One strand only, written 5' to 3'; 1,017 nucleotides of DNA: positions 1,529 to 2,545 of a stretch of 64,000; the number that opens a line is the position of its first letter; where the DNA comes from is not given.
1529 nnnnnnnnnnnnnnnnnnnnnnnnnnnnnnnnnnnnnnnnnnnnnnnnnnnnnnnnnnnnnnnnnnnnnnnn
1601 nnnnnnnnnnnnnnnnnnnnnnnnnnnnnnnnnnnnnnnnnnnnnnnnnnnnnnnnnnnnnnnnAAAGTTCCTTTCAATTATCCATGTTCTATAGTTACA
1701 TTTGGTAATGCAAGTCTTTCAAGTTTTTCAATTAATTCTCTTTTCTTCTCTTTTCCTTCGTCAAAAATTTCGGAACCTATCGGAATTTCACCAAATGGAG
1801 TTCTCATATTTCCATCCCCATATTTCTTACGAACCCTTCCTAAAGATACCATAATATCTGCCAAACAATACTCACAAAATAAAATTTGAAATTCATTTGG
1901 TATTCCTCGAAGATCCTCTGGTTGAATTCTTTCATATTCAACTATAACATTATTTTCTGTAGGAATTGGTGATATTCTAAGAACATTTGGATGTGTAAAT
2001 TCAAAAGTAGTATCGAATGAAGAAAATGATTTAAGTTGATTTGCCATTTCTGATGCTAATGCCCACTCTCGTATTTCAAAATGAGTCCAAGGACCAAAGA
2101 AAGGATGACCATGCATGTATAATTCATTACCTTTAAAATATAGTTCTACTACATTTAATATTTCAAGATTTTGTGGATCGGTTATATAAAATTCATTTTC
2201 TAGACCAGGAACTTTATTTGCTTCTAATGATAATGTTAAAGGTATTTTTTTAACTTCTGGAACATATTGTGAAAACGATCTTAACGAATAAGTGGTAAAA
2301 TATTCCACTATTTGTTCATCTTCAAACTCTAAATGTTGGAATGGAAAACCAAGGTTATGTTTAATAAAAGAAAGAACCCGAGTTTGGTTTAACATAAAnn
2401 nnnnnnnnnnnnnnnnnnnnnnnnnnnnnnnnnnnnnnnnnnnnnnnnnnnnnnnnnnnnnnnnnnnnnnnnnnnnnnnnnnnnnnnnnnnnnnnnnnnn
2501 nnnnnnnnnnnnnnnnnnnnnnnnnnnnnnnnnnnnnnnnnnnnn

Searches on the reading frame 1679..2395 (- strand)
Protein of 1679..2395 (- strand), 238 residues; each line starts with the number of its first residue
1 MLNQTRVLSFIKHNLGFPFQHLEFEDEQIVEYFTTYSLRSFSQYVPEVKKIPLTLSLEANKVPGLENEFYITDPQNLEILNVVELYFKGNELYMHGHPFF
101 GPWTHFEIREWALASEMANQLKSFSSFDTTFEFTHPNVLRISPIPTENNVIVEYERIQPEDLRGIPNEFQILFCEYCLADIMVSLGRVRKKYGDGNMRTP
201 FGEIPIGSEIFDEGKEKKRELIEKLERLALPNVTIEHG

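Call 10: search_protein_families(library=phrogs, proteins=[window:1679-2395:-])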
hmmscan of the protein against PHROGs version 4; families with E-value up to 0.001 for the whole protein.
window:1679-2395:- (238 aa): 1 family
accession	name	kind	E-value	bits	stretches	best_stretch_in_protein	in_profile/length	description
phrog_18911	-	head and packaging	7.4e-27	95.6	1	1-226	1-215/230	virion structural protein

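Call 19: search_dna_similar(query=window:1679-2395:-, collection=phages, mode=protein, max_rows=15)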
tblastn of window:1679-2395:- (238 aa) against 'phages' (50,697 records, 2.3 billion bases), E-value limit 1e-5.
Records with a match: 2; places in all: 2; records where one place covers at least 80% of the query: 2.
Best place of each record, by identity: <60% 2.
By first word of the organism name: Listeria 1; Bacillus 1.
By host as written in the record: Listeria grayi 1; Bacillus pumilus 1.
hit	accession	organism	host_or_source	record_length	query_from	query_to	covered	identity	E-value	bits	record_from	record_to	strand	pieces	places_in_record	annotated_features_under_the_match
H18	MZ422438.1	Listeria phage LPJP1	Listeria grayi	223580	1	214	90%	30.1%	1e-15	81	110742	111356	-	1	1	hypothetical protein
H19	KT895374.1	Bacillus phage vB_BpuM-BpSp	Bacillus pumilus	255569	1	206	87%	27.7%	1e-9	63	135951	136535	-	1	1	hypothetical protein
